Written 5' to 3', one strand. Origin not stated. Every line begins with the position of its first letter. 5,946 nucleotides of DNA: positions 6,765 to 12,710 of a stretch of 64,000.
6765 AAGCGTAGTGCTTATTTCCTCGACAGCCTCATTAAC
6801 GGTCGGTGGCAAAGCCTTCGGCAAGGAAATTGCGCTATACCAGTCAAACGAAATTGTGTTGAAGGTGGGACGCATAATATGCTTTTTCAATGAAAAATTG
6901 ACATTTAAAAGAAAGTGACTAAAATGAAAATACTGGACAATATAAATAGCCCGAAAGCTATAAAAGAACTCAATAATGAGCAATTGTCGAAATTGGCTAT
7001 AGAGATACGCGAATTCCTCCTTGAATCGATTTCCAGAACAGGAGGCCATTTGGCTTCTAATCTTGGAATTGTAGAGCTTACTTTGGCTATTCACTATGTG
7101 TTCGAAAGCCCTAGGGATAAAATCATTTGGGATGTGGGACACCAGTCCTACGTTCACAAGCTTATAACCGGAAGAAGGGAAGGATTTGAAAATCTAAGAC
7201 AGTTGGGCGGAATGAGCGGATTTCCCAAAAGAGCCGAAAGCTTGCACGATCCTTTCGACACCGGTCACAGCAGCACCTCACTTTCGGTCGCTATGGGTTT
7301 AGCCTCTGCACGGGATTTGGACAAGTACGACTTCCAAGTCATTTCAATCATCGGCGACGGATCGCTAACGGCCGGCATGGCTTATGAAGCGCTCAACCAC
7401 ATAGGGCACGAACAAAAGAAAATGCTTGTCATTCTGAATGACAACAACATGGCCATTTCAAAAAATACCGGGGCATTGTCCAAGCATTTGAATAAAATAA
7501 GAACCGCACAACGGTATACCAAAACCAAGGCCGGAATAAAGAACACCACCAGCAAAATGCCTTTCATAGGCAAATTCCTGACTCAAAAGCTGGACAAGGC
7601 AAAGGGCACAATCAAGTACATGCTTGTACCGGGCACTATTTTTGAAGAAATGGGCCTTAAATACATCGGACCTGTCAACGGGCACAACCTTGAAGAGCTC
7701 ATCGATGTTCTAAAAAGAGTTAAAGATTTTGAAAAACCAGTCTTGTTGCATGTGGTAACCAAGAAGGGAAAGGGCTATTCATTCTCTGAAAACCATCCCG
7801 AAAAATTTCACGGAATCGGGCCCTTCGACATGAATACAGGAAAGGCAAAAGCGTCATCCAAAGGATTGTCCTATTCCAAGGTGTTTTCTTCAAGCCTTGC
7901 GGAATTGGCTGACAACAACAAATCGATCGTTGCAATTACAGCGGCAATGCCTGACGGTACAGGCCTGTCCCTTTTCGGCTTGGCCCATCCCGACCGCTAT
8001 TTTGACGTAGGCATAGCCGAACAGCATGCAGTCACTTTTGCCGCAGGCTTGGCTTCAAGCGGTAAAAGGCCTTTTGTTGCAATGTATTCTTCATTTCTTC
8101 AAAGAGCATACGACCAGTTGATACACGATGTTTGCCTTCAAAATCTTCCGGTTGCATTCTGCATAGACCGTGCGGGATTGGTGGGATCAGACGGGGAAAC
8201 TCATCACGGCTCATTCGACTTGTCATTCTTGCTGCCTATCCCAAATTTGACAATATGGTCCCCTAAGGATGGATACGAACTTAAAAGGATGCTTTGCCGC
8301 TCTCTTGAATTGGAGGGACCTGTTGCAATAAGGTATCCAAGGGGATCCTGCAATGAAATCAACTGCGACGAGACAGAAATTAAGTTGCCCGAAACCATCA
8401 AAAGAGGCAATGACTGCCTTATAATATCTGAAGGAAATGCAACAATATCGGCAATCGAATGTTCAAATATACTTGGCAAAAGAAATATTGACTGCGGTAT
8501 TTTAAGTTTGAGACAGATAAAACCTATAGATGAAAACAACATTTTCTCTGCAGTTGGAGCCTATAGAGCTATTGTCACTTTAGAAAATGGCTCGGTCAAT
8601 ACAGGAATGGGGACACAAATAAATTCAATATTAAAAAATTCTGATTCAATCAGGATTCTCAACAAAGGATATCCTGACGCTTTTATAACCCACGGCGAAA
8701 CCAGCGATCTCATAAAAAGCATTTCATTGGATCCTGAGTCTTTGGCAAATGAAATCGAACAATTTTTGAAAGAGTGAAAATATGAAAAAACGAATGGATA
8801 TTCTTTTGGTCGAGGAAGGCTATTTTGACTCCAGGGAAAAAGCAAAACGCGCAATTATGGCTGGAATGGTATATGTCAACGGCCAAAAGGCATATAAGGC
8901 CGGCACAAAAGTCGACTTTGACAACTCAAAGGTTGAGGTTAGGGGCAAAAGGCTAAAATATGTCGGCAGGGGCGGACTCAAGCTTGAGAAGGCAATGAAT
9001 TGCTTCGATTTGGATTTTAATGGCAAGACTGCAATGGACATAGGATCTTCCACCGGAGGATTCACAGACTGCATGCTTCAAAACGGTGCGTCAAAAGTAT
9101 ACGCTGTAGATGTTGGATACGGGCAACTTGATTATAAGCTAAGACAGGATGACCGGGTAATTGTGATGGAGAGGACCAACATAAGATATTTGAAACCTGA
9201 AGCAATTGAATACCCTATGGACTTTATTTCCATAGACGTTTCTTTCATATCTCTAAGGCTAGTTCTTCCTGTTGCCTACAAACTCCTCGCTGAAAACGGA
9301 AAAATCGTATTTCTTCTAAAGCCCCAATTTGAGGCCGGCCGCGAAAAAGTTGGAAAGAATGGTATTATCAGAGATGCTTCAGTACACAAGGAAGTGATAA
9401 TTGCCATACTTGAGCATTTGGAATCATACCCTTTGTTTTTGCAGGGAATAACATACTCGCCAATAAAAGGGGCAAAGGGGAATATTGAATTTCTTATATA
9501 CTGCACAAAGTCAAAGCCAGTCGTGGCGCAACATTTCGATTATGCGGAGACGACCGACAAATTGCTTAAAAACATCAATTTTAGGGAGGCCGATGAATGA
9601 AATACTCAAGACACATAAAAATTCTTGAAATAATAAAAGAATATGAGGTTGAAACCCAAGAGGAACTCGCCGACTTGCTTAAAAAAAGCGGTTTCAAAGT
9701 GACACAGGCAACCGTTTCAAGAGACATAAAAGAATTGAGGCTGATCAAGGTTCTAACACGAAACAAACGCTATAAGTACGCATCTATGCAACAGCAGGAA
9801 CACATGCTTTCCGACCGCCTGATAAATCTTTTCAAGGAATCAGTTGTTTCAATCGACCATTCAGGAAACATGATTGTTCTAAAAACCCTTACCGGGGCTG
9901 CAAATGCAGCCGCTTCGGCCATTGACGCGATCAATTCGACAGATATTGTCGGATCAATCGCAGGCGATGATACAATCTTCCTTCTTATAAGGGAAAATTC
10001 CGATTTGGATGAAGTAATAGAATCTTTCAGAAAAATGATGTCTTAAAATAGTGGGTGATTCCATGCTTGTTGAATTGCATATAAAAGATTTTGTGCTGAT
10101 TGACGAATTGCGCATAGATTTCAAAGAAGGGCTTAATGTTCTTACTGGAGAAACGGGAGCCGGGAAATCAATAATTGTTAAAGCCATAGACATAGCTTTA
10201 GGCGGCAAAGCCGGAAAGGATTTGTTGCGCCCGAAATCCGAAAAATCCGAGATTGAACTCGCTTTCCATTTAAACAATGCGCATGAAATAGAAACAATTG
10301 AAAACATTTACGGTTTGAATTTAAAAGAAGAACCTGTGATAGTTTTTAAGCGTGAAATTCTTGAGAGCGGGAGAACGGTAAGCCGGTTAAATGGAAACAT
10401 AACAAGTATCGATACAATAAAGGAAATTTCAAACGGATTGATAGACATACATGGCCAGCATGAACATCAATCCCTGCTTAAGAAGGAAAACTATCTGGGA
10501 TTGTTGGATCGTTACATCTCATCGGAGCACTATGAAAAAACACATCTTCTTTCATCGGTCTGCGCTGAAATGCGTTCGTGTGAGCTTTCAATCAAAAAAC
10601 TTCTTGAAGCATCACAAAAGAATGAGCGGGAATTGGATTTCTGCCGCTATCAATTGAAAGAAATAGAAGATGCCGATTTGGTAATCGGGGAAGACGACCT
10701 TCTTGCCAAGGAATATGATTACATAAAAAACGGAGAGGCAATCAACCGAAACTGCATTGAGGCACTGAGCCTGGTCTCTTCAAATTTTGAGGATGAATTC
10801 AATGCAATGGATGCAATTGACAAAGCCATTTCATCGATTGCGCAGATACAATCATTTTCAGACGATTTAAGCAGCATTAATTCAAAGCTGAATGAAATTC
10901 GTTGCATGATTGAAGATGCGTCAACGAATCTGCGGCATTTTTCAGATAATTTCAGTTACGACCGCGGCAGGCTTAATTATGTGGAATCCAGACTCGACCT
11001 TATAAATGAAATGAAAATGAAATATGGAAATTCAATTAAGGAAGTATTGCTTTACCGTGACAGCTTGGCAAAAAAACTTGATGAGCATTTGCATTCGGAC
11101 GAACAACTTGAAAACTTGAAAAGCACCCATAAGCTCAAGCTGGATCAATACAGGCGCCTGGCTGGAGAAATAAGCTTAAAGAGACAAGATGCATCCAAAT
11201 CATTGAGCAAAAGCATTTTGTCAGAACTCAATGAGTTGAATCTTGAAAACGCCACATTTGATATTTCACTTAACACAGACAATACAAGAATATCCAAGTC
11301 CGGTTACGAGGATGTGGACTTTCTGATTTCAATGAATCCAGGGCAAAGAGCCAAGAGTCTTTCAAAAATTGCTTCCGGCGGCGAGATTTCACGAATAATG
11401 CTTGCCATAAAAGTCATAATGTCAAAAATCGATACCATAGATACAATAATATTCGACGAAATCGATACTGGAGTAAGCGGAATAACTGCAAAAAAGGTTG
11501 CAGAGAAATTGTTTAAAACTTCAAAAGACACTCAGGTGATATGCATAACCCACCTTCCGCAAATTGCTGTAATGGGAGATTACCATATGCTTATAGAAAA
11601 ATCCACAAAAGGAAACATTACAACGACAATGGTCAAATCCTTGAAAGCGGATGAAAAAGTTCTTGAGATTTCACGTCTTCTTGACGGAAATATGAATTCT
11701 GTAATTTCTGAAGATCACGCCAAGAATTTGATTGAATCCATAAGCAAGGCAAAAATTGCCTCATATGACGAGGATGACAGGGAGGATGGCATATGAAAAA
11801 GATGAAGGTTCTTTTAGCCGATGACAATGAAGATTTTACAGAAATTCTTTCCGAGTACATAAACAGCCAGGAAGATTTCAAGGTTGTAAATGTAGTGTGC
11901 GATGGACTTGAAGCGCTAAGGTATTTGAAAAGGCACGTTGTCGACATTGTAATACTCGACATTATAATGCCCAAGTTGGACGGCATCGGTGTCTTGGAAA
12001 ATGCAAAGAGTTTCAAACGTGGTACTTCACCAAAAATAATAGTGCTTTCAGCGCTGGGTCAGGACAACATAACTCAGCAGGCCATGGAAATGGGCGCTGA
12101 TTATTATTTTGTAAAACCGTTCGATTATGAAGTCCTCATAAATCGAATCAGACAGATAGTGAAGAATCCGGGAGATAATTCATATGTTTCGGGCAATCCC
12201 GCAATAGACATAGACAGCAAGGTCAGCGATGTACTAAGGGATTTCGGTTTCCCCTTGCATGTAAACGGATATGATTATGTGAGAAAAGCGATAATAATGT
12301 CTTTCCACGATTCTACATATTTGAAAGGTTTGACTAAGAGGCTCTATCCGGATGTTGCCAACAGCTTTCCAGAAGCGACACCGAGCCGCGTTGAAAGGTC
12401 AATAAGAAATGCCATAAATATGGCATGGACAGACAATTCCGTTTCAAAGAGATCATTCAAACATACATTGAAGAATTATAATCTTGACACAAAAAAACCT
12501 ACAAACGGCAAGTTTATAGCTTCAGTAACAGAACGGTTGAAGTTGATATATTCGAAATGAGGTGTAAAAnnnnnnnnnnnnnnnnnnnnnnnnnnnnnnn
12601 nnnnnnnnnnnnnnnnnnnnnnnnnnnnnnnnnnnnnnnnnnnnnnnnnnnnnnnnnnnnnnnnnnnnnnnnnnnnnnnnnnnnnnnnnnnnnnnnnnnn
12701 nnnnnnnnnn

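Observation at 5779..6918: Candidate OLE RNA plus oapA embedded in the ispA-dxs isoprenoid operon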

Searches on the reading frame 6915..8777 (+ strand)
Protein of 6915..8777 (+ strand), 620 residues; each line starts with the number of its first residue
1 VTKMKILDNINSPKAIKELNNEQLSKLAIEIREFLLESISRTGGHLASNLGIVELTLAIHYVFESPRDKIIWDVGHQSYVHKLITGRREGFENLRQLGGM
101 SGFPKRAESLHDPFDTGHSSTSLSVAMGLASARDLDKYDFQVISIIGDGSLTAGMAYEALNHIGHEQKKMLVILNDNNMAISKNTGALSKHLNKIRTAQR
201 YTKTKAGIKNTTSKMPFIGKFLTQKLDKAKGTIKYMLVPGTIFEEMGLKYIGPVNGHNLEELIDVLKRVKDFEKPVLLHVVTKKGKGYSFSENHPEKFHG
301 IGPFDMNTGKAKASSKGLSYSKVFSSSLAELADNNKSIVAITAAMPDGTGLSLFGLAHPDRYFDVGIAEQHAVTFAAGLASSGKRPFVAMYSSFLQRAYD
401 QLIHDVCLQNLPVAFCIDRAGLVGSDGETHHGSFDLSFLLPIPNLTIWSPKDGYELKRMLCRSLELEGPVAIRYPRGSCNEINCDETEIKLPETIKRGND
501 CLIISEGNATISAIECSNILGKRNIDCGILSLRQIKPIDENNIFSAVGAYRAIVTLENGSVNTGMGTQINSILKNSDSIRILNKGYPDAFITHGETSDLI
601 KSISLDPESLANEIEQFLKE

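Call 4: search_protein_families(library=pfam, proteins=[window:6915-8777:+])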
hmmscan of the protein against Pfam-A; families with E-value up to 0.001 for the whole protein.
window:6915-8777:+ (620 aa): 5 families
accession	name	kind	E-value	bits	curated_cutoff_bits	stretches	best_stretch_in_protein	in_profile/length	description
PF13292.11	DXP_synthase_N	-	4.6e-121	403.7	21.2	1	7-282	1-274/274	1-deoxy-D-xylulose-5-phosphate synthase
PF02779.29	Transket_pyr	-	2.1e-47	161.5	27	1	317-478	2-171/174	Transketolase, pyrimidine binding domain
PF02780.25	Transketolase_C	-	2.5e-16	60.1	25.9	1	494-609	5-123/124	Transketolase, C-terminal domain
PF02775.26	TPP_enzyme_C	-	8.6e-06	26.1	21.9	1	117-197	28-92/151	Thiamine pyrophosphate enzyme, C-terminal TPP binding domain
PF00456.26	Transketolase_N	-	0.00023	20.7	22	0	134-185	139-191/334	Transketolase, thiamine diphosphate binding domain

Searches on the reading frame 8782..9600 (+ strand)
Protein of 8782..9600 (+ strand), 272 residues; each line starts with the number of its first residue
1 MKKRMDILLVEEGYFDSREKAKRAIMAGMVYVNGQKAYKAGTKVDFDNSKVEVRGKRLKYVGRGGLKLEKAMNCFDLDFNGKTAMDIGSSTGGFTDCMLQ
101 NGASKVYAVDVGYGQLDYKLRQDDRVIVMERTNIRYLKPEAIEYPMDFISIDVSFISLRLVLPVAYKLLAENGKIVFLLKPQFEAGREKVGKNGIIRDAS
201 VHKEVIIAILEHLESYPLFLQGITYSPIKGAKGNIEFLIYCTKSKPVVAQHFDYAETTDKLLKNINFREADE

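Call 4: search_protein_families(library=pfam, proteins=[window:8782-9600:+])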
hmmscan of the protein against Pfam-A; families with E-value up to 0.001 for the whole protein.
window:8782-9600:+ (272 aa): 3 families
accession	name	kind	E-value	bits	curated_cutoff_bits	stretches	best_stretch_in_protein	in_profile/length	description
PF01728.25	FtsJ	-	1.6e-40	139.4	24.1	1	60-240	1-178/181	FtsJ-like methyltransferase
PF01479.30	S4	-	1.4e-08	34.8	22.8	1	4-46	2-44/48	S4 domain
PF22421.1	SYY_C-terminal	-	0.00058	20.1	27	0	7-45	23-61/83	Tyrosine--tRNA ligase SYY-like C-terminal domain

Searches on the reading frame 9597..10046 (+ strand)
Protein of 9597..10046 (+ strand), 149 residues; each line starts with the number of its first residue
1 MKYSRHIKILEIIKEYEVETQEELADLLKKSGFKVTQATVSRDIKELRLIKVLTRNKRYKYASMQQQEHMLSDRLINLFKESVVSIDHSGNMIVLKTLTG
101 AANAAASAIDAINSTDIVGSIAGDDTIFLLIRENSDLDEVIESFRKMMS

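Call 4: search_protein_families(library=pfam, proteins=[window:9597-10046:+])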
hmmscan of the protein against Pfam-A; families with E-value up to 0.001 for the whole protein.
window:9597-10046:+ (149 aa): 2 families
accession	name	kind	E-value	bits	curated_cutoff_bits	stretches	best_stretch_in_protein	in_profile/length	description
PF02863.23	Arg_repressor_C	-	1.7e-26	92.2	25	1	79-145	1-67/68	Arginine repressor, C-terminal domain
PF01316.27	Arg_repressor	-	6.1e-24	84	27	1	2-67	3-68/70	Arginine repressor, DNA binding domain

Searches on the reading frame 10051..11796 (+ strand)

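Call 4: search_protein_families(library=pfam, proteins=[window:10051-11796:+])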
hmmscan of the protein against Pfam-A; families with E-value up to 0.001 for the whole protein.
window:10051-11796:+ (581 aa): 3 families
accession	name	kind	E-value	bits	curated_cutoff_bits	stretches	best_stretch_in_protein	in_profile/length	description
PF02463.25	SMC_N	-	1.3e-14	54.6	40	1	6-510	2-206/220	RecF/RecN/SMC N terminal domain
PF13476.12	AAA_23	-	7.5e-13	50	27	1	8-242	1-155/201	AAA domain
PF13304.12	AAA_21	-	0.00016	22.2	27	0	28-96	1-83/304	AAA domain, putative AbiEii toxin, Type IV TA system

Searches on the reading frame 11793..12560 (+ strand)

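Call 5: search_protein_families(library=ncbifam, proteins=[window:11793-12560:+])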
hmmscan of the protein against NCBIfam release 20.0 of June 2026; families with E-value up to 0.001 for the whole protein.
window:11793-12560:+ (255 aa): 95 families (the best 25 are shown)
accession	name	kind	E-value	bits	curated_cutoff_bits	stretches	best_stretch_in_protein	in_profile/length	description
TIGR02875.1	spore_0_A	equivalog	4.7e-79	265.3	200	1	2-251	1-257/262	sporulation transcription factor Spo0A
NF045944.1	ResRegRpaBCyano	equivalog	7.6e-19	68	330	1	7-126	1-115/229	response regulator transcription factor RpaB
NF001965.0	PRK00742.1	subfamily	8e-19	68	293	1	1-111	1-110/357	chemotaxis-specific protein-glutamate methyltransferase CheB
NF051850.1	RespRegRprY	equivalog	1.2e-18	67.4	370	1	2-124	3-121/234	response regulator transcription factor RprY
NF008199.0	PRK10955.1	equivalog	2.1e-18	67.1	341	1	5-125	3-117/232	envelope stress response regulator transcription factor CpxR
NF041733.1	resp_reg_CseB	equivalog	2.3e-18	66.4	350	1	5-130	2-122/228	two-component system response regulator CseB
NF033120.0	vanR_FM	exception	5e-18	65.6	460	1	1-120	1-115/231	vancomycin resistance response regulator transcription factor, VanR-F/VanR-M family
NF041367.1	CheY_Halo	equivalog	5.5e-18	65.4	200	1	6-123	1-114/114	chemotaxis protein CheY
NF007005.1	PRK09468.1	equivalog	8.9e-18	64.6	331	1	2-138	2-132/237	osmolarity response regulator transcription factor OmpR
TIGR02154.1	PhoB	equivalog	2.5e-17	62.9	296.2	1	4-125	3-122/226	phosphate regulon transcriptional regulator PhoB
NF008469.0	PRK11361.1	equivalog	3e-17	62.5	714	1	4-116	5-113/461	acetoacetate metabolism transcriptional regulator AtoC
NF012023.0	PRK15479.1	equivalog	3.4e-17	62.7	337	1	4-124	1-117/224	transcriptional regulator TctD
NF040689.1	MtrAB_MtrA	equivalog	4.5e-17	62.1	300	1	6-129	1-119/219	MtrAB system response regulator MtrA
NF041734.1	resp_reg_RppA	equivalog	6.9e-17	61.6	250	1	4-123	1-118/229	two-component system response regulator RppA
TIGR01387.1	cztR_silR_copR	subfamily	8.1e-17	61.6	279.2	1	6-150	1-142/218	heavy metal response regulator transcription factor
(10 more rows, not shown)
